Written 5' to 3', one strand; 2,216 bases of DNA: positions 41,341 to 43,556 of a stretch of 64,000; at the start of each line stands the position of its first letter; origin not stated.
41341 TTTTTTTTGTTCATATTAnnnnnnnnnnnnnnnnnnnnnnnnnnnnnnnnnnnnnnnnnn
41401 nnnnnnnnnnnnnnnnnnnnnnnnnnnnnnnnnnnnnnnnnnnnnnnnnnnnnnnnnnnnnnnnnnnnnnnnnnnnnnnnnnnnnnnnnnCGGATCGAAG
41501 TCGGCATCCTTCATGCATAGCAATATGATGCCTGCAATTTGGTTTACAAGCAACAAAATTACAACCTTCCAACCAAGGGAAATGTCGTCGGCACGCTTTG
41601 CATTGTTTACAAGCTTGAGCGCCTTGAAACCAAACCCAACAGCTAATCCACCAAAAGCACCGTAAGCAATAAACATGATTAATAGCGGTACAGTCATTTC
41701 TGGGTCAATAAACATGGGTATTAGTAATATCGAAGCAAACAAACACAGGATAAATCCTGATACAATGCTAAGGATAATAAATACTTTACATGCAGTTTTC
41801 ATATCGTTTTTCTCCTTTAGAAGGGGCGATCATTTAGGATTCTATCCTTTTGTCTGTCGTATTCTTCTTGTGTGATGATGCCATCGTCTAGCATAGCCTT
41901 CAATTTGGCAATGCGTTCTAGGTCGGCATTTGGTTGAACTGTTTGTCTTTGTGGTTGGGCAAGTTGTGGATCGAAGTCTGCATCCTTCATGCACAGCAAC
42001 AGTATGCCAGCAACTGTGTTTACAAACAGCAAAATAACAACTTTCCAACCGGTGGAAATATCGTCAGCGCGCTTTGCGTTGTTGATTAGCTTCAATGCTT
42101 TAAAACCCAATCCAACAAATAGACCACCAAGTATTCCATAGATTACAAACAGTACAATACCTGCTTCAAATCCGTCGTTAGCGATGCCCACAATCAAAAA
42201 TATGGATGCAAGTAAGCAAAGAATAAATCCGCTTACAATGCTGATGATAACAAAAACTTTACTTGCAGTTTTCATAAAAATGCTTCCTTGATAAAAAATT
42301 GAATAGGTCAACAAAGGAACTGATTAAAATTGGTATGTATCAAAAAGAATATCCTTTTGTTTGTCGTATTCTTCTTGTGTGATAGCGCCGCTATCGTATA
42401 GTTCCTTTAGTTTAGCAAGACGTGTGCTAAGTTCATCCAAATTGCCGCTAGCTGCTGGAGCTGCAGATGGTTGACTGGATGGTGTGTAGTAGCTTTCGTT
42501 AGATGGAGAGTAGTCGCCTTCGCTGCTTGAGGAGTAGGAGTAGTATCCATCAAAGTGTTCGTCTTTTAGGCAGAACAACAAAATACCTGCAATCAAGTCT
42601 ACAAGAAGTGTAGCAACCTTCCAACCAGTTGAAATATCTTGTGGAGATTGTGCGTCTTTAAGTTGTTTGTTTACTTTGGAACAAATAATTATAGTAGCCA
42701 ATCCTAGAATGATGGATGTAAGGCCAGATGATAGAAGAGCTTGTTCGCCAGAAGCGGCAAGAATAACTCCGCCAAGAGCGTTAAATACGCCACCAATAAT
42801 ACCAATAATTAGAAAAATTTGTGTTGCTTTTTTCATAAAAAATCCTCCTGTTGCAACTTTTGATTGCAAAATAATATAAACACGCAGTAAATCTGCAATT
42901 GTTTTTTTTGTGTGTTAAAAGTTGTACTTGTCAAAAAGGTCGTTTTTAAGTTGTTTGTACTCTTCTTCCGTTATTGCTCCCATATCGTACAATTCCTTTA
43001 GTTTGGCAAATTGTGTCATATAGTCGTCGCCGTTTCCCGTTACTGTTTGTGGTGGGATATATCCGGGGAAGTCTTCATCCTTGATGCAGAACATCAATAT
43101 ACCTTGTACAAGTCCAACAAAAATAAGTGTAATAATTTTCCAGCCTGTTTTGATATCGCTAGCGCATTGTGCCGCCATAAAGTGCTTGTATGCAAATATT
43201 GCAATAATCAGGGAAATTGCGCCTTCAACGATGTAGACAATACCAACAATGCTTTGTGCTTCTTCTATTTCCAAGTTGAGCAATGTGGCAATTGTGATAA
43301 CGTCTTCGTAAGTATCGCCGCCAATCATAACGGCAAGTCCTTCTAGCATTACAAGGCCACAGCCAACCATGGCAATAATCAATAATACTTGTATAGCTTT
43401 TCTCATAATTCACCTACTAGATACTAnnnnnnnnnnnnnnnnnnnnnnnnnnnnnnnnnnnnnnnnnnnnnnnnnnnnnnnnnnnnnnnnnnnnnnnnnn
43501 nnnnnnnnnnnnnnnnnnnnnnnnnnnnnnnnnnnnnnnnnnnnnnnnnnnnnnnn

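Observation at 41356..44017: Five-gene tandem array of paralogous small membrane proteins with variable exposed segments and a SHOCT-like C-terminus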

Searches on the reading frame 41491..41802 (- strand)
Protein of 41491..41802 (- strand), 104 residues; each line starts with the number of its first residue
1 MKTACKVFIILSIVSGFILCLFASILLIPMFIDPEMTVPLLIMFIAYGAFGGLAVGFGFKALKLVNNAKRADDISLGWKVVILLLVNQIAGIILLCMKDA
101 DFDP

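Call 14: search_protein_representatives(alignment_id=A2)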
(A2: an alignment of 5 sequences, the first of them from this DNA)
Query: 5 sequences, 104 profile positions. Proteins with E-value up to 0.001 (for the whole library): 465; up to 1e-10: 47; up to 1e-30: 3. The best 150 are listed.
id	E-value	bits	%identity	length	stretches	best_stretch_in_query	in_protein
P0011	4.8e-39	149.0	-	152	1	1-104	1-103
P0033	1.8e-37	144.0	-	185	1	1-104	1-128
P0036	8.3e-36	138.6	-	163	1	1-104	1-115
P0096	6.1e-26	106.9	-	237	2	1-103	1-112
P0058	3.2e-25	104.6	-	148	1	1-104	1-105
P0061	5.7e-25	103.8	-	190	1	1-103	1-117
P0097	1.8e-24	102.2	-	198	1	1-102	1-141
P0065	2.3e-24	101.8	-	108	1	1-103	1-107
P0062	1.2e-21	93.1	-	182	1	1-103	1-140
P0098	3.4e-21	91.7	-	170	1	1-104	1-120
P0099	5.3e-21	91.0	-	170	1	1-103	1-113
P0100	2.2e-20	89.0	-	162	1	1-103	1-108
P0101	2.6e-20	88.8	-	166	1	1-102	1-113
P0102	1.4e-19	86.4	-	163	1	1-103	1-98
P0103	3.2e-19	85.3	-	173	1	1-103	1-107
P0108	4.7e-15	71.9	-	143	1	1-101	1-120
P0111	5.2e-13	65.3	-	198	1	1-104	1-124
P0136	1.3e-10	57.6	-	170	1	1-103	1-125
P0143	2.2e-10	56.9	-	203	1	1-102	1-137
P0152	6.6e-10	55.4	-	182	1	1-102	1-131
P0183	1.2e-08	51.3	-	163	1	1-102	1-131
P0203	4.2e-08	49.6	-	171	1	1-96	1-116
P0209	5.8e-08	49.1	-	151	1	1-102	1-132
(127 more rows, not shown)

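Call 80: search_protein_families(library=pfam, max_evalue=0.01, proteins=[P0097, P0111, P0108, P0143, P0152, P0183, P0209, P0136, P0203])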
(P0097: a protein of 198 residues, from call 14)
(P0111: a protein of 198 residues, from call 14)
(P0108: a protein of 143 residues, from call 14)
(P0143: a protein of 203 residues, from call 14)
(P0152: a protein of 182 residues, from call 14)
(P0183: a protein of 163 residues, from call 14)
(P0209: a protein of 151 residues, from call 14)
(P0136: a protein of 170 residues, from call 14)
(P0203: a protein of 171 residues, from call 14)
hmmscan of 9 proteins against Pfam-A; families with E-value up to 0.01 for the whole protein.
P0097 (198 aa): 2 families
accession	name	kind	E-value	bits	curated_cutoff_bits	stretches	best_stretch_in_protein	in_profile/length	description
PF09851.14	SHOCT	-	5.1e-08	32.9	27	1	169-194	3-28/28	Short C-terminal domain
PF20612.3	SHOCT_2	-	0.0041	17.7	24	1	172-194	19-41/53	SHOCT domain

P0111 (198 aa): 1 family
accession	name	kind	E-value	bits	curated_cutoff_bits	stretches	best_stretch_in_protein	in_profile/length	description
PF13273.12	DUF4064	-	0.00048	20.7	32.1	1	1-101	1-93/102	Protein of unknown function (DUF4064)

P0108 (143 aa): 1 family
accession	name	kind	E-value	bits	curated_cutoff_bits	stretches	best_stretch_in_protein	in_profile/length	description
PF13273.12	DUF4064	-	2.4e-05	24.9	32.1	1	7-84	4-82/102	Protein of unknown function (DUF4064)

P0143 (203 aa): 2 families
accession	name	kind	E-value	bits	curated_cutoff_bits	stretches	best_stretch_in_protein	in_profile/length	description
PF09851.14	SHOCT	-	1.4e-06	28.3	27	1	175-201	2-28/28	Short C-terminal domain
PF05120.17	GvpG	-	0.0066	17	30.6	0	169-201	30-62/67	Gas vesicle protein G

P0152 (182 aa): 0 families

P0183 (163 aa): 0 families

P0209 (151 aa): 1 family
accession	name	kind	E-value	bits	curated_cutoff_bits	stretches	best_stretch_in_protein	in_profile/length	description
PF13273.12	DUF4064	-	2.6e-07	31.2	32.1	1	7-108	4-90/102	Protein of unknown function (DUF4064)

P0136 (170 aa): 2 families
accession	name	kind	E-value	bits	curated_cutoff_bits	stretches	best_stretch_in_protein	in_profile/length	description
PF09851.14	SHOCT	-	0.00015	21.8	27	1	140-167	1-28/28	Short C-terminal domain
PF13273.12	DUF4064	-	0.00072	20.2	32.1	1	7-106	4-94/102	Protein of unknown function (DUF4064)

P0203 (171 aa): 2 families
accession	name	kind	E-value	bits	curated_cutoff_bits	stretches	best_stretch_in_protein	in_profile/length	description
PF09851.14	SHOCT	-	5e-05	23.3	27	1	142-168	2-28/28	Short C-terminal domain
PF13273.12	DUF4064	-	0.00035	21.2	32.1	1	2-85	2-83/102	Protein of unknown function (DUF4064)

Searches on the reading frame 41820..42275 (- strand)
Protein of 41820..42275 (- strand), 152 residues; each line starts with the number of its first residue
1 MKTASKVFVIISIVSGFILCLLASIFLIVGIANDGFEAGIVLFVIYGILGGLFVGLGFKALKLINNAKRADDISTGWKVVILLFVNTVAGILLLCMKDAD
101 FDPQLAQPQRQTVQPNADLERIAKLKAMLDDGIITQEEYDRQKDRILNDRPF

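Call 3: search_protein_families(library=pfam, max_evalue=1, proteins=[window:41820-42275:-])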
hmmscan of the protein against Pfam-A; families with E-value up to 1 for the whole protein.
seq(152 aa): 8 families
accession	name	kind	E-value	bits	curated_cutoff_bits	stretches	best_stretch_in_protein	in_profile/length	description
PF09851.14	SHOCT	-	6.4e-10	38.9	27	1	120-147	1-28/28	Short C-terminal domain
PF05120.17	GvpG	-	0.00078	20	30.6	1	120-148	35-63/67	Gas vesicle protein G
PF20612.3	SHOCT_2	-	0.00099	19.7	24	1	125-141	19-35/53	SHOCT domain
PF05656.20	DUF805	-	0.064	14.1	25.7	1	8-94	16-95/111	Protein of unknown function (DUF805)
PF06464.16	DMAP_binding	-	0.13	13.6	27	1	120-148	11-39/111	DMAP1-binding Domain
PF04123.18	DUF373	-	0.2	11.5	28.3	1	14-96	153-233/335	Domain of unknown function (DUF373)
PF19261.4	DUF5904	-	0.35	11.4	25.7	0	2-28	105-130/133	Domain of unknown function (DUF5904)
PF20990.2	DUF2207_C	-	0.37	10.9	33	1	12-133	145-214/247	Predicted membrane protein (DUF2207) C-terminal domain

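Call 4: search_protein_families(library=ncbifam, max_evalue=1, proteins=[window:41820-42275:-])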
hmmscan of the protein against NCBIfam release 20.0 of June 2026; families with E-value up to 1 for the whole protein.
seq(152 aa): 2 families
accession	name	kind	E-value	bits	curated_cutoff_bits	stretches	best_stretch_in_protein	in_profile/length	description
NF011607.0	PRK15033.1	subfamily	0.066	12.1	524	1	16-100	244-336/389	tricarballylate utilization 4Fe-4S protein TcuB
NF045865.1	glide_MMOB4860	equivalog_domain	0.071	13.6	55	1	107-148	103-146/150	MMOB4860 family gliding motility internal complex protein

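Call 26: predict_structure(alignment_id=A3)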
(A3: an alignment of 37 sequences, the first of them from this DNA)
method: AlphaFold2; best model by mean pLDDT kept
length: 152 residues; sequences in the alignment: 37
mean_pLDDT: 89.5   pTM: 0.62
mean pLDDT of the five models: 89.5, 88.8, 85.9, 85.0, 79.1
residues with pLDDT >= 90: 110; 70-90: 29; 50-70: 13; < 50: 0
segments of 3 or more residues with pLDDT < 50: none
pLDDT, mean of each block of 10 residues (from residue 1): 90 95 96 95 95 95 90 92 90 88 66 71 96 98 91 63
secondary structure, 60 per line:
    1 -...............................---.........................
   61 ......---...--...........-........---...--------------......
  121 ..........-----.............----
elements in order: H2-32 H36-66 H75-85 H87-94 H115-130 H136-148

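Call 30: fold_search(model_id=the predicted structure, library=pdb)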
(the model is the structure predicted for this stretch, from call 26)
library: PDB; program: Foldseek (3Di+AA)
matches with E <= 10: 24; with E <= 0.001: 0
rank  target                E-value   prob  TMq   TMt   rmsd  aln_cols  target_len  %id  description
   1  9f34_R                3.4e+00  0.10  0.26  0.17  22.8       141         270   10  Cryo-EM structure of Dopamine 3 receptor:Go complex bound to bitopic FOB02-04A - Conformation B (released 2024-09-18)
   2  1wdz_A                3.9e+00  0.16  0.36  0.26  13.0       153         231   14  Crystal structure of RCB domain of IRSp53 (released 2005-06-07)
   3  7a0g_AAA              4.1e+00  0.07  0.23  0.13  18.2       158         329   15  Structure of the SmhB pore of the tripartite alpha-pore forming toxin, Smh, from Serratia marcescens. (released 2021-03-31)
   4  7dfp_A                5.1e+00  0.07  0.27  0.15  25.4       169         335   15  Human dopamine D2 receptor in complex with spiperone (released 2020-12-30)
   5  9va7_A                5.6e+00  0.12  0.21  0.09   5.1        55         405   14  Crystal structure of legionella effector Lem17 in complex with IP6 (released 2026-01-21)
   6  3d3h                  5.6e+00  0.09  0.22  0.19  22.6       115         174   19  Crystal structure of a complex of the peptidoglycan glycosyltransferase domain from Aquifex aeolicus and neryl moenomyci (released 2008-07-22)
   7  3nb6                  6.6e+00  0.08  0.22  0.18  22.8       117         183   20  Crystal structure of Aquifex aeolicus peptidoglycan glycosyltransferase in complex with Methylphosphoryl Neryl Moenomyci (released 2011-05-18)
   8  9s9k_A                6.9e+00  0.15  0.45  0.40  11.4       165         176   12  S. islandicus CdvB (semi open) (released 2026-01-28)
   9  6h2f_E                6.9e+00  0.06  0.27  0.15  18.2       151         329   12  Structure of the pre-pore AhlB of the tripartite alpha-pore forming toxin, AHL, from Aeromonas hydrophila. (released 2019-07-10)
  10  2oqo                  6.9e+00  0.06  0.18  0.15  22.5       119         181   19  Crystal structure of a peptidoglycan glycosyltransferase from a class A PBP: insight into bacterial cell wall synthesis (released 2007-03-13)
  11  6cm4                  7.3e+00  0.05  0.25  0.11  24.5       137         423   14  Structure of the D2 Dopamine Receptor Bound to the Atypical Antipsychotic Drug Risperidone (released 2018-03-14)
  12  9s9k_B                7.7e+00  0.16  0.50  0.44   9.9       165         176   10  S. islandicus CdvB (semi open) (released 2026-01-28)
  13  6tz5_AA               7.7e+00  0.06  0.31  0.28  23.8       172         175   13  CryoEM reconstruction of membrane-bound ESCRT-III filament composed of CHMP1B+IST1 (left-handed) (released 2020-04-08)
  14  9r7f                  7.7e+00  0.03  0.19  0.16  24.6       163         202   15  De novo designed enzyme for the Morita-Baylis-Hillman reaction (MBH48) (released 2025-12-10)
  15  8gji_A                8.1e+00  0.08  0.32  0.30  24.0       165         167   13  De novo design of high-affinity protein binders to bioactive helical peptides (released 2024-01-10)
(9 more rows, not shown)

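Call 31: find_related_loci(query=A3, collection=genome_contigs, flank=6000)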
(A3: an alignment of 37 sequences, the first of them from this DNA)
Query A3 (152 aa) in genome_contigs; peptide patterns used: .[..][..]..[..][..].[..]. (x = any residue, [..] = any of these).
274 stretches matched a pattern; 85 encode a relative of the query (tblastn E <= 1e-3); the best 80 are kept; 80 distinct loci.
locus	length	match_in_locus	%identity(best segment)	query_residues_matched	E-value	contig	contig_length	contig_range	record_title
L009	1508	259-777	45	1-147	5e-33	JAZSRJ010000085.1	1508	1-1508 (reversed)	MAG: Clostridia bacterium isolate T1900044537_TS20190003.MAGScoT_cleanbin_000056 SGB_33_k141_1707974, whole genome shotg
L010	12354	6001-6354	46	28-148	6e-28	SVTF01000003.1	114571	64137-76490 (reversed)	MAG: Oscillospiraceae bacterium isolate SIG688 NODE_3936_length_114571_cov_2.340096, whole genome shotgun sequence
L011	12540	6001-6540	36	1-147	1e-24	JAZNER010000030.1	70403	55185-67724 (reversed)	MAG: Eubacteriales bacterium isolate T1900044719_TS20190185.MAGScoT_cleanbin_000016 SGB_1897_k141_236980, whole genome s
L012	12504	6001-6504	34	1-151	3e-19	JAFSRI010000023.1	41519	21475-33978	MAG: Clostridia bacterium isolate RGIG3403 Goat_Reticulum.Co__c622376, whole genome shotgun sequence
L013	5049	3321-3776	33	1-143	8e-17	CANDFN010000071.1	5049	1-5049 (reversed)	MAG TPA_asm: uncultured Clostridia bacterium isolate ERR6760067_bin.7_metawrap_v1.3_MAG genome assembly, contig: ERZ1280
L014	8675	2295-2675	35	1-149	2e-15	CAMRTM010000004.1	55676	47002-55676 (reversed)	MAG TPA_asm: uncultured Firmicutes bacterium isolate SRR13573576_bin.14_metawrap_v1.3_MAG genome assembly, contig: NODE.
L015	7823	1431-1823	30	1-148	3e-15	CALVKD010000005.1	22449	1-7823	MAG: uncultured Bacilli bacterium isolate E04__bin42 genome assembly, contig: E04__k127_2787311, whole genome shotgun se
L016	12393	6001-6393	30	1-148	6e-15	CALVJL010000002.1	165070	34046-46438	MAG: uncultured Bacilli bacterium isolate BRZ_KC__bin21 genome assembly, contig: BRZ_KC__NODE_76_length_165070_cov_29.16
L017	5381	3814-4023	42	1-101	1e-14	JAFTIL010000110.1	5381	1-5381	MAG: Clostridia bacterium isolate RGIG3848 Roe_deer_Cecum-1__c707985, whole genome shotgun sequence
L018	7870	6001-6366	38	1-117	1e-13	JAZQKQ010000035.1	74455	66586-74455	MAG: Christensenellaceae bacterium isolate T1900044614_TS20190080.MAGScoT_cleanbin_000013 SGB_828_k141_2299990, whole ge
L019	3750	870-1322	29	1-149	2e-13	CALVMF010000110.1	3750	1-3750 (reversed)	MAG: uncultured Bacilli bacterium isolate BRZ_QA__bin59 genome assembly, contig: BRZ_QA__NODE_27062_length_3750_cov_5.98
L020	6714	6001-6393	28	1-148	2e-12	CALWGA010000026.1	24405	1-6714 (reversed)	MAG: uncultured Clostridia bacterium isolate E14__bin171 genome assembly, contig: E14__k127_2196463, whole genome shotgu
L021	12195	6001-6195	35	1-100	9e-12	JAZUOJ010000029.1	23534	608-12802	MAG: Acutalibacteraceae bacterium isolate T1900044873_TS20190339.MAGScoT_cleanbin_000041 SGB_3180_k141_2553239, whole ge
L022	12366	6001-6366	31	1-147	2e-11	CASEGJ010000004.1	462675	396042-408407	uncultured Bacillales bacterium isolate SI.O46.metabat-bins.30 genome assembly, contig: SI.O46.metabat-bins.30.fa_k141_1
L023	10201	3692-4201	30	1-149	2e-11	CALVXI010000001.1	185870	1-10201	MAG: uncultured Bacilli bacterium isolate BRZ_E__bin40 genome assembly, contig: BRZ_E__NODE_56_length_185870_cov_25.8155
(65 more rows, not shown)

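Call 35: search_protein_families(library=padloc, max_evalue=1, proteins=[window:41820-42275:-])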
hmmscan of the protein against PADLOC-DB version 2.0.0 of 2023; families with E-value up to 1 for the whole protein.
seq(152 aa): 0 families

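Call 36: search_protein_families(library=phrogs, max_evalue=0.1, proteins=[window:41820-42275:-])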
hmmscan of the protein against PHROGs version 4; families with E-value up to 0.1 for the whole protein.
seq(152 aa): 5 families
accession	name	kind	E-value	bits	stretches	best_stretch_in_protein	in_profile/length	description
phrog_2700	-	unknown function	7.8e-10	39.7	1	106-148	288-330/331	-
phrog_888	-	unknown function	2.4e-08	35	1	111-148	233-270/271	-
phrog_33436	-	unknown function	4.8e-05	24.5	1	76-146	42-116/117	-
phrog_19084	-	unknown function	0.00016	22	1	118-147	277-306/307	-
phrog_37018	-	unknown function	0.022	16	1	121-148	8-35/157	-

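Call 60: search_solved_structures(query=A3, max_evalue=1)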
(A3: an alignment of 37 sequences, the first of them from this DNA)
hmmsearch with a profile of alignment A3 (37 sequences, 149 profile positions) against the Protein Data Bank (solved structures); distinct sequences matched with E-value up to 1: 0.

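Call 70: find_related_loci(query=A3, collection=viral_contigs, flank=5000)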
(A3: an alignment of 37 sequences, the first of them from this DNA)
Query A3 (152 aa) in viral_contigs; peptide patterns used: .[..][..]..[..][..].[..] (x = any residue, [..] = any of these).
80 stretches matched a pattern, but none encodes a relative of the query by tblastn (E <= 1e-3).

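Call 73: fold_search(model_id=the predicted structure, library=viral)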
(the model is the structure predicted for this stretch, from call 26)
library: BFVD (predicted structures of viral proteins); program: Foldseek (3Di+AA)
matches with E <= 10: 90; with E <= 0.001: 0
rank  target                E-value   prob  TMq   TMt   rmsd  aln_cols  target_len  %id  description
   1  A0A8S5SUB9            6.9e-01  0.57  0.34  0.35  14.9       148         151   14  Uncharacterized protein [Siphoviridae sp. ctKwY15]
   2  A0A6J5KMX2            8.5e-01  0.44  0.29  0.11  11.0       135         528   14  Uncharacterized protein [uncultured Caudovirales phage]
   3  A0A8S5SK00            9.5e-01  0.90  0.23  0.09  13.8        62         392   29  Short C-terminal domain [Siphoviridae sp. ctFIm6]
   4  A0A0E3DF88            1.5e+00  0.63  0.23  0.22  16.9        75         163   20  Uncharacterized protein [Bacillus phage JBP901]
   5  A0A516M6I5            1.6e+00  0.14  0.22  0.11  21.4       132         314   18  (no name in the UniProt tables at hand)
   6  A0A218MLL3            1.6e+00  0.09  0.20  0.09  22.0       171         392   10  Uncharacterized protein [uncultured virus]
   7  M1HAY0                1.8e+00  0.96  0.39  0.73   1.8        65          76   17  (no name in the UniProt tables at hand)
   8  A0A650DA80            1.9e+00  0.91  0.39  0.43   6.5        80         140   12  (no name in the UniProt tables at hand)
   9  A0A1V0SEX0            2.0e+00  0.20  0.27  0.35  15.2       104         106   22  Uncharacterized protein [Hokovirus HKV1]
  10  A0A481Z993            2.1e+00  0.20  0.34  0.29  23.1       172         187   12  Transmembrane protein [Pithovirus LCPAC304]
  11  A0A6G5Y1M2            2.5e+00  0.54  0.30  0.14   4.4        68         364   31  (no name in the UniProt tables at hand)
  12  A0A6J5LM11            2.5e+00  0.08  0.19  0.17  12.3       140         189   19  Spanin, inner membrane subunit [uncultured Caudovirales phage]
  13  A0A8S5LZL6            2.7e+00  0.35  0.21  0.14  12.7        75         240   23  Short C-terminal domain [Caudovirales sp. ct7oE3]
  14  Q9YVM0                3.0e+00  0.10  0.23  0.22  19.0       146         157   18  Uncharacterized protein [Melanoplus sanguinipes entomopoxvirus]
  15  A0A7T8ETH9            3.1e+00  0.90  0.36  0.77   1.7        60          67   22  (no name in the UniProt tables at hand)
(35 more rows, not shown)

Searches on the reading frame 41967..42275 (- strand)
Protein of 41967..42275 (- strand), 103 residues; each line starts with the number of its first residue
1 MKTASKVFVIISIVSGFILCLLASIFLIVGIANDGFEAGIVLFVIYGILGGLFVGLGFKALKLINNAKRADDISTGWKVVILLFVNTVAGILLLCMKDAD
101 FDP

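Call 68: search_dna_similar(query=window:41967-42275:-, collection=phages, mode=protein, max_evalue=0.01, max_rows=15)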
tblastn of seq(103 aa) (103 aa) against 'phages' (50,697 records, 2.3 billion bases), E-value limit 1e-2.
No match.

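Call 69: search_dna_similar(query=window:41967-42275:-, collection=plasmids, mode=protein, max_evalue=0.01, max_rows=15)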
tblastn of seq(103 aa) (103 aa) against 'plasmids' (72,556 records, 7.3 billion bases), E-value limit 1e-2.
No match.

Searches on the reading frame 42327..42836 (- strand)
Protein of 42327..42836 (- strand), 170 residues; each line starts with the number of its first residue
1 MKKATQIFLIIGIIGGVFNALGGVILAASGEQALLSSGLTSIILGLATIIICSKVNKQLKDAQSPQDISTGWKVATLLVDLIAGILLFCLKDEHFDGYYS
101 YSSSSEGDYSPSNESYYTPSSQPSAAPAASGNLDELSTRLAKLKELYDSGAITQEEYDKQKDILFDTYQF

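Call 3: search_protein_families(library=pfam, max_evalue=1, proteins=[window:42327-42836:-])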
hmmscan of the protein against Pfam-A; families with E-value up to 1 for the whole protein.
seq(170 aa): 5 families
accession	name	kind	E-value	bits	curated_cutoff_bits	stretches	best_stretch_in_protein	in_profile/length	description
PF09851.14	SHOCT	-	2.5e-10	40.2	27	1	139-164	2-27/28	Short C-terminal domain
PF05120.17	GvpG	-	1.3e-05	25.7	30.6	1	134-168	31-65/67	Gas vesicle protein G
PF06464.16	DMAP_binding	-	0.0029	18.9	27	1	134-168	7-41/111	DMAP1-binding Domain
PF20612.3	SHOCT_2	-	0.015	15.9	24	1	142-169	18-45/53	SHOCT domain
PF17555.7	TssN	-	0.29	10.9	30.3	1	3-96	31-118/274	Type VI secretion system, TssN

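Call 4: search_protein_families(library=ncbifam, max_evalue=1, proteins=[window:42327-42836:-])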
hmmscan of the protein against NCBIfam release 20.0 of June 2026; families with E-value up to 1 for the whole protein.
seq(170 aa): 1 family
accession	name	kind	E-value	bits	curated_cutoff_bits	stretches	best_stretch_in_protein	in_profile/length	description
TIGR02357.1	ECF_ThiT_YuaJ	equivalog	0.011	15.7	108.45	1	7-89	50-137/183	energy-coupled thiamine transporter ThiT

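Call 35: search_protein_families(library=padloc, max_evalue=1, proteins=[window:42327-42836:-])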
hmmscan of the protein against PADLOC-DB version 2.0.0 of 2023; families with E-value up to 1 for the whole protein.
seq(170 aa): 0 families

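Call 36: search_protein_families(library=phrogs, max_evalue=0.1, proteins=[window:42327-42836:-])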
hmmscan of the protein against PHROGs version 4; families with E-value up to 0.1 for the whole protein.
seq(170 aa): 8 families
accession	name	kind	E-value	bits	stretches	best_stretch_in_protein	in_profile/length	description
phrog_2700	-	unknown function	2.9e-08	34.5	1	118-165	284-329/331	-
phrog_888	-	unknown function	1.3e-06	29.4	1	140-164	244-268/271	-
phrog_19084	-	unknown function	1.8e-05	25.1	1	138-164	279-305/307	-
phrog_8246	-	unknown function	0.00032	21.5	1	113-164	105-156/325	-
phrog_19674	-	unknown function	0.018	15.8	1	143-164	31-52/57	-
phrog_20665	-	unknown function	0.044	14.1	1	138-164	277-303/306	-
phrog_2996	-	unknown function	0.058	14.6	1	143-169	19-45/54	-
phrog_31807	-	unknown function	0.063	14.1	0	135-169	6-40/48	-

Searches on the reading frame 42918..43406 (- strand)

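Call 3: search_protein_families(library=pfam, max_evalue=1, proteins=[window:42918-43406:-])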
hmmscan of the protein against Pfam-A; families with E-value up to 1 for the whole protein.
seq(163 aa): 7 families
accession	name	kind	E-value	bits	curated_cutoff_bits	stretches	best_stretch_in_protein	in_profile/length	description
PF09851.14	SHOCT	-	3.1e-09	36.7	27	1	134-157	4-27/28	Short C-terminal domain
PF05120.17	GvpG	-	0.00065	20.2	30.6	1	132-161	36-65/67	Gas vesicle protein G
PF20612.3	SHOCT_2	-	0.003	18.1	24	1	135-162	18-45/53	SHOCT domain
PF00335.26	Tetraspanin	-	0.0099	16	32.1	1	11-111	12-103/225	Tetraspanin family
PF20664.2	DUF6814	-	0.031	14.9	25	1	52-106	6-60/71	Family of unknown function (DUF6814)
PF14007.11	YtpI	-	0.18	12.6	29.4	1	44-78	51-85/87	YtpI-like protein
PF06464.16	DMAP_binding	-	0.29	12.4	27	1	132-161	12-41/111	DMAP1-binding Domain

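Call 4: search_protein_families(library=ncbifam, max_evalue=1, proteins=[window:42918-43406:-])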
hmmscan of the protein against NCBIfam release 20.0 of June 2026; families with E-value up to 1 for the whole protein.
seq(163 aa): 0 families

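Call 35: search_protein_families(library=padloc, max_evalue=1, proteins=[window:42918-43406:-])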
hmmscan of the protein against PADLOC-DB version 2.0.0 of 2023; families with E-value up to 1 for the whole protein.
seq(163 aa): 0 families

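Call 36: search_protein_families(library=phrogs, max_evalue=0.1, proteins=[window:42918-43406:-])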
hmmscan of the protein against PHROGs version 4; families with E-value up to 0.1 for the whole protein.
seq(163 aa): 8 families
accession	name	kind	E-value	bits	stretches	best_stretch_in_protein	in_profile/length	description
phrog_2700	-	unknown function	1.8e-06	28.6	1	119-158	290-329/331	-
phrog_888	-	unknown function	3.9e-05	24.5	1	128-159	239-270/271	-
phrog_20665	-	unknown function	0.0001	22.8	1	126-158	272-304/306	-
phrog_19084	-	unknown function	0.0083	16.4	1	128-158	276-306/307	-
phrog_134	-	unknown function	0.018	15.7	1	135-152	31-48/73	-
phrog_2996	-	unknown function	0.034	15.3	1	134-162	17-45/54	-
phrog_19674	-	unknown function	0.035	14.9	1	136-158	31-53/57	-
phrog_33436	-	unknown function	0.05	14.8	1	91-155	45-114/117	-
